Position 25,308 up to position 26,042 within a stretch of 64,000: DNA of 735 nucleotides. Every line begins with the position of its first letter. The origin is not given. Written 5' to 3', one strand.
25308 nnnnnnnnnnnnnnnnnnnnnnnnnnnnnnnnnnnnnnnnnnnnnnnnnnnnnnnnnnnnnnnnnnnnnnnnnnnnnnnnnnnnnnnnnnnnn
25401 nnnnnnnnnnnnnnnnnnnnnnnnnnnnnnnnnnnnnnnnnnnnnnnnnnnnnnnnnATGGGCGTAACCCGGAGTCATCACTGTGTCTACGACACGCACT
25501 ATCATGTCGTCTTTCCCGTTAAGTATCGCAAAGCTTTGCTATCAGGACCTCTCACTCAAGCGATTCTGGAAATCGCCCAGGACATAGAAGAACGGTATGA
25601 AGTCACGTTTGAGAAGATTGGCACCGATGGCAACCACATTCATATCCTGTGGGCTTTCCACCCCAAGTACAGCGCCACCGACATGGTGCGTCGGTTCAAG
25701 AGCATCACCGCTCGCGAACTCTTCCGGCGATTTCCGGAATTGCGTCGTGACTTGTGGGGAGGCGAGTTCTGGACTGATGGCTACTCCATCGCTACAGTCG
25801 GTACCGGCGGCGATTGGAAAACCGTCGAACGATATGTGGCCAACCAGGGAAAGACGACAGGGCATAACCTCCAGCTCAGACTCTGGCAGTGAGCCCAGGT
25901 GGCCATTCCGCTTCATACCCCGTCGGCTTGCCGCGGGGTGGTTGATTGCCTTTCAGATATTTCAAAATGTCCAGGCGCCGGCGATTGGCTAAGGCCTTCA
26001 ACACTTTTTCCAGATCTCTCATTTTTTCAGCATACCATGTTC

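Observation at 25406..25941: IS200/IS605 (TnpA-only) insertion splits one of the two arsR copies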

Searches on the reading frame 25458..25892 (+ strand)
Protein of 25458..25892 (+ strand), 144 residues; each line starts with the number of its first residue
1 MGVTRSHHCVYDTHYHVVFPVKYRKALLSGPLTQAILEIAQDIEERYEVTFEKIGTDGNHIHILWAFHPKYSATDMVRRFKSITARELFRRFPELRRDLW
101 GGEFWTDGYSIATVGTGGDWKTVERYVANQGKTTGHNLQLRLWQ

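Call 3: search_protein_families(library=pfam, proteins=[window:25458-25892:+], max_evalue=0.01)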
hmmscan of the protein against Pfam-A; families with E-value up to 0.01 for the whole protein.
window:25458-25892:+ (144 aa): 1 family
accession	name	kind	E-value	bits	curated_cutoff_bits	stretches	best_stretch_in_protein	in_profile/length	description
PF01797.21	Y1_Tnp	-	1.2e-33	116.3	23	1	9-130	1-121/121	Transposase IS200 like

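Call 11: find_homologous_proteins(query=window:25458-25892:+, max_evalue=1e-10)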
Query window:25458-25892:+ (144 aa): 3174 proteins with E <= 1e-10 among 3183 candidates; the best 120 are listed.
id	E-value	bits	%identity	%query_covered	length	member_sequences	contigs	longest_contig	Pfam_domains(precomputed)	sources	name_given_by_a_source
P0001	5.1e-82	291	88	100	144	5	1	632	PF01797.22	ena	-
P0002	2.3e-72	259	76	100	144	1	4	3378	PF01797.22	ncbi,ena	ncbi:MAG: IS200/IS605 family transposase [Patescibacteria group bacterium]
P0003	5.1e-72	258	76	99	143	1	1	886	PF01797.22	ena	-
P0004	3.2e-71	256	76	99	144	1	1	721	PF01797.22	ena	-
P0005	8.9e-71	254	73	100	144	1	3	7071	PF01797.22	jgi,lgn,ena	-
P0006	2.0e-70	253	76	100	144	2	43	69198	PF01797.22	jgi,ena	-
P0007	6.5e-70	251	75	99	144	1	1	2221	PF01797.22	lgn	-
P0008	1.1e-69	251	74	100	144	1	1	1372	PF01797.22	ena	-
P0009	1.3e-69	251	73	100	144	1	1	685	PF01797.22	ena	-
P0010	1.4e-69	250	74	100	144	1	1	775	PF01797.22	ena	-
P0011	3.9e-69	249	74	99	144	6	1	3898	PF01797.22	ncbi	-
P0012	4.1e-69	249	76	100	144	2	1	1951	PF01797.22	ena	-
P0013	6.7e-69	248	76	100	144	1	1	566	PF01797.22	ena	-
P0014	8.6e-69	248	79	94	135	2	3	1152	PF01797.22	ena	-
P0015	9.5e-69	248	72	100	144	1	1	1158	PF01797.22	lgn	-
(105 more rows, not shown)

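Call 12: find_related_loci(query=window:25458-25892:+, collection=genome_contigs, flank=3000)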
Query window:25458-25892:+ (144 aa) in genome_contigs; peptide patterns used: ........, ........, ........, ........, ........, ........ (x = any residue, [..] = any of these).
599 stretches matched a pattern (row limit reached: there are more); 493 encode a relative of the query (tblastn E <= 1e-3); the best 80 are kept; 80 distinct loci.
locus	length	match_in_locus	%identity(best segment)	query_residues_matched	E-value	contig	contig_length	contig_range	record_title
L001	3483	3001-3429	71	1-143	4e-69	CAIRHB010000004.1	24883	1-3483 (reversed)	Candidatus Adlerbacteria bacterium isolate I3b_bin-425 genome assembly, contig: bin-425:04/44, whole genome shotgun sequ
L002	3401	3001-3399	74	1-133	7e-67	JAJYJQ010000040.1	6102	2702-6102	MAG: bacterium isolate DBS2-1.bin164 NODE_26285_length_6102_cov_1.921172, whole genome shotgun sequence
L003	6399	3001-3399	67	1-133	1e-64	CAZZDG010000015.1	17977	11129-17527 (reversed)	MAG TPA_asm: uncultured Pseudomonadales bacterium isolate binchicken_co321_113 genome assembly, contig: NODE_1171_length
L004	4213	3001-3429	71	1-143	4e-63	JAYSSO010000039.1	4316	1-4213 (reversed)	MAG: Candidatus Lloydbacteria bacterium isolate GFS_12220 GFS_12220_38, whole genome shotgun sequence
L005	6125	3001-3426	65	1-142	3e-62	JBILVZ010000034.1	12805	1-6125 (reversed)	MAG: Methylococcaceae bacterium isolate ME2018-08-25_3300042355_group8_bin66 Rohwer_bin1527_scaffold_1891_c1, whole geno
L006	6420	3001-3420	66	4-143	9e-62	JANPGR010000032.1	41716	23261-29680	MAG: Candidatus Nomurabacteria bacterium isolate VAR_69_metabat_317 VAR_69_k141_3147353, whole genome shotgun sequence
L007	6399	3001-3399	66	1-133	1e-60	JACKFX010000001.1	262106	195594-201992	MAG: Pseudomonadales bacterium isolate HK-STAS-PATE-16 HK-STAS-PATE-16_1, whole genome shotgun sequence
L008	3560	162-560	66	1-133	2e-60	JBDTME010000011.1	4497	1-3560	MAG: Patescibacteria group bacterium isolate cluster3_bin.119 NODE_113971_length_4497_cov_9.056731, whole genome shotgun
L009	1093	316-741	63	1-142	1e-63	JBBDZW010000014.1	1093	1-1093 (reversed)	MAG: Candidatus Paceibacterota bacterium isolate LejiaD_43_13 Lejia_D_153826_length_1093_cov_5, whole genome shotgun seq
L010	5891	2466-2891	63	1-142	4e-60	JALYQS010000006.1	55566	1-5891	MAG: bacterium isolate MDV bin69 SD1454-56_k127_2048962, whole genome shotgun sequence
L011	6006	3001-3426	60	1-143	5e-59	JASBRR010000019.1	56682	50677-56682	MAG: Simkaniaceae bacterium isolate BWSM_113 k141_1830567, whole genome shotgun sequence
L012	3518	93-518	60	1-142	8e-58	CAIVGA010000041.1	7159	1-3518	uncultured bacterium isolate AM-2014-D4_bin-189 genome assembly, contig: bin-189:41/67, whole genome shotgun sequence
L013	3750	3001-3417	61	3-142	3e-57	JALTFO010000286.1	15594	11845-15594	MAG: Candidatus Bipolaricaulota bacterium isolate S014_metabat2_scaf2bin.116 S014_NODE_790_length_15594_cov_2.519752, wh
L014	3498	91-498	61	5-140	3e-57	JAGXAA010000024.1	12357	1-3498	MAG: Patescibacteria group bacterium isolate REEB66 contig-150_6690, whole genome shotgun sequence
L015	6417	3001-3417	62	4-143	8e-57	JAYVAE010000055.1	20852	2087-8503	MAG: bacterium isolate GL22_UP_metabat_32 GL22_UP_metabat_32_54, whole genome shotgun sequence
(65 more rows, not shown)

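Call 15: find_encoding_contigs(protein=window:25458-25892:+, flank=3000, max_places=10)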
Protein window:25458-25892:+ (144 aa): 6 contigs read that carry it; 4 places shown.
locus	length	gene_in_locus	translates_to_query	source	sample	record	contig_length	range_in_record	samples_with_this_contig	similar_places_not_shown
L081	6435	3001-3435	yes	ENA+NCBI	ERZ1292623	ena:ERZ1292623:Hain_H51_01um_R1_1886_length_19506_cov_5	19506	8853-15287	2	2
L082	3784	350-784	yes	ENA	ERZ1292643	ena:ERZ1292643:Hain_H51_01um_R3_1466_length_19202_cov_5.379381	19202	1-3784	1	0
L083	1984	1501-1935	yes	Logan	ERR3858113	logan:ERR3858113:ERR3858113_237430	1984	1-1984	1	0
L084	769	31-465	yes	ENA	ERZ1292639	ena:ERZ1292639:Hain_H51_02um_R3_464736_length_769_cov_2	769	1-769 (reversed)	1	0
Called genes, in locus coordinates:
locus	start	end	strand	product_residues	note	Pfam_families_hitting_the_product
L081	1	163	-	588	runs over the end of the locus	-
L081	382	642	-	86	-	PF01022:HTH_5 (weak)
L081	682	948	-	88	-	PF00708:Acylphosphatase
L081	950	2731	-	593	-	-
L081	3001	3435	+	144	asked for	PF01797:Y1_Tnp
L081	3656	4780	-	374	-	PF00162:PGK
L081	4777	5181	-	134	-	-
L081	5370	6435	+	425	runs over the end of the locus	PF01266:DAO (faint), PF07992:Pyr_redox_2, PF00070:Pyr_redox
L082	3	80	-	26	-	?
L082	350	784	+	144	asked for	PF01797:Y1_Tnp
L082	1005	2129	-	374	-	PF00162:PGK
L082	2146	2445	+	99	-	-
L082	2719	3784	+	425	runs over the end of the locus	PF01266:DAO (faint), PF07992:Pyr_redox_2, PF00070:Pyr_redox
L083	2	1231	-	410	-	?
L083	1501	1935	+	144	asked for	PF01797:Y1_Tnp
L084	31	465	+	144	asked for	PF01797:Y1_Tnp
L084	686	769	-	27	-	?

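Call 16: find_encoding_contigs(protein=P0001, flank=3000, max_places=10)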
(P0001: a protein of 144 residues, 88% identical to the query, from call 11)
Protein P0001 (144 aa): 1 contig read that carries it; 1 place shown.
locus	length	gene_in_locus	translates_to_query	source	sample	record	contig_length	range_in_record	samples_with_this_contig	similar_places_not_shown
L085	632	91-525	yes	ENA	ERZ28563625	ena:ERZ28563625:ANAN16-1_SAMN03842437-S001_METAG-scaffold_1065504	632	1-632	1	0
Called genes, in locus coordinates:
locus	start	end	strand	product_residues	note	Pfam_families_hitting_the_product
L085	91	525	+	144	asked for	PF01797:Y1_Tnp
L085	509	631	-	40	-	?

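Call 27: search_solved_structures(query=window:25458-25892:+, max_evalue=0.001, show_alignments=3)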
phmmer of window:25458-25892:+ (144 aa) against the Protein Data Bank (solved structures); distinct sequences matched with E-value up to 0.001: 8.
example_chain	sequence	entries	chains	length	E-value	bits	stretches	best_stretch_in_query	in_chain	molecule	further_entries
2xm3_A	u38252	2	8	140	1.6e-18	70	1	7-130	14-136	TRANSPOSASE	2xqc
2xma_A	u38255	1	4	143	1.7e-18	69.9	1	7-130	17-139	TRANSPOSASE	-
2xo6_A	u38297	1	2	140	4.1e-18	68.6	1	7-127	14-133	TRANSPOSASE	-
2fyx_A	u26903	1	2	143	5.8e-16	61.6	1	7-130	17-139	transposase, putative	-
2a6m_A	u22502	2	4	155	7.9e-16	61.2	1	6-133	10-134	ISHp608 transposase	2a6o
2vhg_A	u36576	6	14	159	8.6e-16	61.1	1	6-133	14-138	TRANSPOSASE ORFA | Putative transposase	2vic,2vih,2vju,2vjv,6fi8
2ec2_A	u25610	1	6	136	4.5e-14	55.5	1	6-130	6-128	136aa long hypothetical transposase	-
2f4f_A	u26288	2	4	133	1e-11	47.9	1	5-135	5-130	Transposase, putative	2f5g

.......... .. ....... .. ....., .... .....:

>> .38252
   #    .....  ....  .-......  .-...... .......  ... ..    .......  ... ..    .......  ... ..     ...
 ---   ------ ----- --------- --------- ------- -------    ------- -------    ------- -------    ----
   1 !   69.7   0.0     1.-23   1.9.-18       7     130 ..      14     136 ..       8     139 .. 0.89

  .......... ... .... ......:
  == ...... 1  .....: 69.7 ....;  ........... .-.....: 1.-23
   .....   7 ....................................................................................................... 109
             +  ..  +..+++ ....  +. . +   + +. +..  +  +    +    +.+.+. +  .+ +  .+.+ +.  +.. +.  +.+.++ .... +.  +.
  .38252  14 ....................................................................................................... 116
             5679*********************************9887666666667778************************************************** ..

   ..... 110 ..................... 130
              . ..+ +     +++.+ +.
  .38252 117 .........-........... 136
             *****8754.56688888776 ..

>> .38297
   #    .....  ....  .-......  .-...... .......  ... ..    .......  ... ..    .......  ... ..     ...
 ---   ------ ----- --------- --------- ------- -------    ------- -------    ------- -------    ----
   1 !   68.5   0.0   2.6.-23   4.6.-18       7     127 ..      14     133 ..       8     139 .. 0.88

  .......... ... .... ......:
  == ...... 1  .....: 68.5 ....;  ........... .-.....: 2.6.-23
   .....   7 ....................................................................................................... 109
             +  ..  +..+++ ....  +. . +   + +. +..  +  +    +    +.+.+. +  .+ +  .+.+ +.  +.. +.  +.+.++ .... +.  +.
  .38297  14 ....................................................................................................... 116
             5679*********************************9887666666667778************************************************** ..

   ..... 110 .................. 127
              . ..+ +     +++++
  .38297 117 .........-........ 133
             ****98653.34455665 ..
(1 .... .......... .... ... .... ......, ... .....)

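Call 29: search_protein_families(library=ncbifam, proteins=[window:25458-25892:+], max_evalue=0.01)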
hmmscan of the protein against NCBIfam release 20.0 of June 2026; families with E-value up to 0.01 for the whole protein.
window:25458-25892:+ (144 aa): 2 families
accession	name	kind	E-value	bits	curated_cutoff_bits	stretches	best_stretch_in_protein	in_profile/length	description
NF033573.1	transpos_IS200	equivalog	2e-35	121.7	55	1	5-129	3-126/126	IS200/IS605 family transposase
NF047646.1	REP_Tyr_transpos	equivalog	1.6e-06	28.1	80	1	13-129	10-129/146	REP-associated tyrosine transposase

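Call 44: find_encoding_contigs(protein=P0006, flank=600, max_places=10)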
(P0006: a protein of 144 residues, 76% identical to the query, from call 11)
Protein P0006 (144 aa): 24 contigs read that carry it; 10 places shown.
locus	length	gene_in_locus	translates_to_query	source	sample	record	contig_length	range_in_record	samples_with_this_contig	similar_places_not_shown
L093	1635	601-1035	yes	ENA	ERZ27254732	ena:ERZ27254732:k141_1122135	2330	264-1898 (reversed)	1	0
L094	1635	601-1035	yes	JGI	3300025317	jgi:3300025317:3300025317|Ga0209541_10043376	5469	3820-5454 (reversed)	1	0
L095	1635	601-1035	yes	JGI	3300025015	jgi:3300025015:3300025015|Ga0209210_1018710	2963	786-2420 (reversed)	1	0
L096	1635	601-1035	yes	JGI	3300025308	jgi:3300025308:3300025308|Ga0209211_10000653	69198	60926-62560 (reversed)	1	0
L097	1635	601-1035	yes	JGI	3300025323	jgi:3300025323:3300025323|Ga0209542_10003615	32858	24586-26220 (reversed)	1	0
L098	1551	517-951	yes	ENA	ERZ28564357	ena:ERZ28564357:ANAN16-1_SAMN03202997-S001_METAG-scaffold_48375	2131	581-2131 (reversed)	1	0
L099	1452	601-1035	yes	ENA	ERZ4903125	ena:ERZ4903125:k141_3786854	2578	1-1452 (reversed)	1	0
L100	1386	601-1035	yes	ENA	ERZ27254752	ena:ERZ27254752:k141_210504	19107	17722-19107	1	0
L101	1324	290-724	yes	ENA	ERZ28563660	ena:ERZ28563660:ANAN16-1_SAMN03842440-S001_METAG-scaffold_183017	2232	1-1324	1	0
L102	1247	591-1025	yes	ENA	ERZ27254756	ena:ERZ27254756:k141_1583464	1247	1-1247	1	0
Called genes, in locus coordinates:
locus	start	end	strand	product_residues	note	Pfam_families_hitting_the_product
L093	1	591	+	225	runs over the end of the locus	-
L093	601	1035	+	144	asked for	PF01797:Y1_Tnp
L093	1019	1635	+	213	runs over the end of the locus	-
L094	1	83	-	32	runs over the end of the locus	?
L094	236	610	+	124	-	-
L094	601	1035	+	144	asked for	PF01797:Y1_Tnp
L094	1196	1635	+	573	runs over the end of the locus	PF01411:tRNA-synt_2c, PF07973:tRNA_SAD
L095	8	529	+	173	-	-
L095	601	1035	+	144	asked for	PF01797:Y1_Tnp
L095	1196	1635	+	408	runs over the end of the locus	?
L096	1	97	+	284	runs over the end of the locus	PF01149:Fapy_DNA_glyco, PF06831:H2TH, PF06827:zf-FPG_IleRS (weak)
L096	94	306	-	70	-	-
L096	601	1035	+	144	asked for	PF01797:Y1_Tnp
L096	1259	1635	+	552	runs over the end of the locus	PF01411:tRNA-synt_2c, PF07973:tRNA_SAD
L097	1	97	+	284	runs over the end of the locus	PF01149:Fapy_DNA_glyco, PF06831:H2TH, PF06827:zf-FPG_IleRS (weak)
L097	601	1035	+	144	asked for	PF01797:Y1_Tnp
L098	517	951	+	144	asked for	PF01797:Y1_Tnp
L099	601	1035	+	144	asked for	PF01797:Y1_Tnp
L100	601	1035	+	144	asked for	PF01797:Y1_Tnp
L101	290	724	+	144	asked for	PF01797:Y1_Tnp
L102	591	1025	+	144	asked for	PF01797:Y1_Tnp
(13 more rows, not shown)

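Call 53: list_cluster_members(proteins=[window:25458-25892:+, P0121])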
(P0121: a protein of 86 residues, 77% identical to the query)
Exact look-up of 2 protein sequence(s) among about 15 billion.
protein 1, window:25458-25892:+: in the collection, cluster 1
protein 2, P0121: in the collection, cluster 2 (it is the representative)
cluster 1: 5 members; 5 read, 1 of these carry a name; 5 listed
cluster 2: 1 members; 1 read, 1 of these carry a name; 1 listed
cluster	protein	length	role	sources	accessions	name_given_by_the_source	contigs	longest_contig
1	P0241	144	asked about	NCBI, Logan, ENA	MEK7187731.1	MAG: IS200/IS605 family transposase [Patescibacteria group bacterium]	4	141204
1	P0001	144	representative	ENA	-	-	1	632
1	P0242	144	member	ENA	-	-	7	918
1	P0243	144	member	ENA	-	-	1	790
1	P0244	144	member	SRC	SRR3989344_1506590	-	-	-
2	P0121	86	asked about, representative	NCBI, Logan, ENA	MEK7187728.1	MAG: metalloregulator ArsR/SmtB family transcription factor [Patescibacteria group ...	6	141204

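Call 54: find_encoding_contigs(protein=P0242, flank=500, max_places=10)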
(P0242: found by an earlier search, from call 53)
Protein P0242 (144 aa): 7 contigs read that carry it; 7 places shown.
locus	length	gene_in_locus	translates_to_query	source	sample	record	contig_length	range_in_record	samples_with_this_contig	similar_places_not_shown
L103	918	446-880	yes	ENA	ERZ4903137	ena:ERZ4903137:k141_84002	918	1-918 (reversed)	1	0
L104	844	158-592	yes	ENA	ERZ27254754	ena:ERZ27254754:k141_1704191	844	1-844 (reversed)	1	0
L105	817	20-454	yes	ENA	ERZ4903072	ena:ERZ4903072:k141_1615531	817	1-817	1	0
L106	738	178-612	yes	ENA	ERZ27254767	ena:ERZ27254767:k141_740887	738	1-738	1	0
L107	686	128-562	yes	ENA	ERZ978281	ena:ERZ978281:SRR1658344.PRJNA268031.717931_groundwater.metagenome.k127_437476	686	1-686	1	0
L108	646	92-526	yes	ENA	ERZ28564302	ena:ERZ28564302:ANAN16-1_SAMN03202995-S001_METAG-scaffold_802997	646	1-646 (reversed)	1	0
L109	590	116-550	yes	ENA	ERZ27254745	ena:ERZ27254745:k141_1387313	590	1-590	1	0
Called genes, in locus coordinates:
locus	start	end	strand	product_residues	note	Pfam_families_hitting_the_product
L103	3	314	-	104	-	?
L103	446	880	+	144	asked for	PF01797:Y1_Tnp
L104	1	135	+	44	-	?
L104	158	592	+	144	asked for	PF01797:Y1_Tnp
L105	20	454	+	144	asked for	PF01797:Y1_Tnp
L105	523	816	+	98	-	?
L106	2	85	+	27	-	?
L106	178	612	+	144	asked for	PF01797:Y1_Tnp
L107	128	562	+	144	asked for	PF01797:Y1_Tnp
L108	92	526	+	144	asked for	PF01797:Y1_Tnp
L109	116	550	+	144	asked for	PF01797:Y1_Tnp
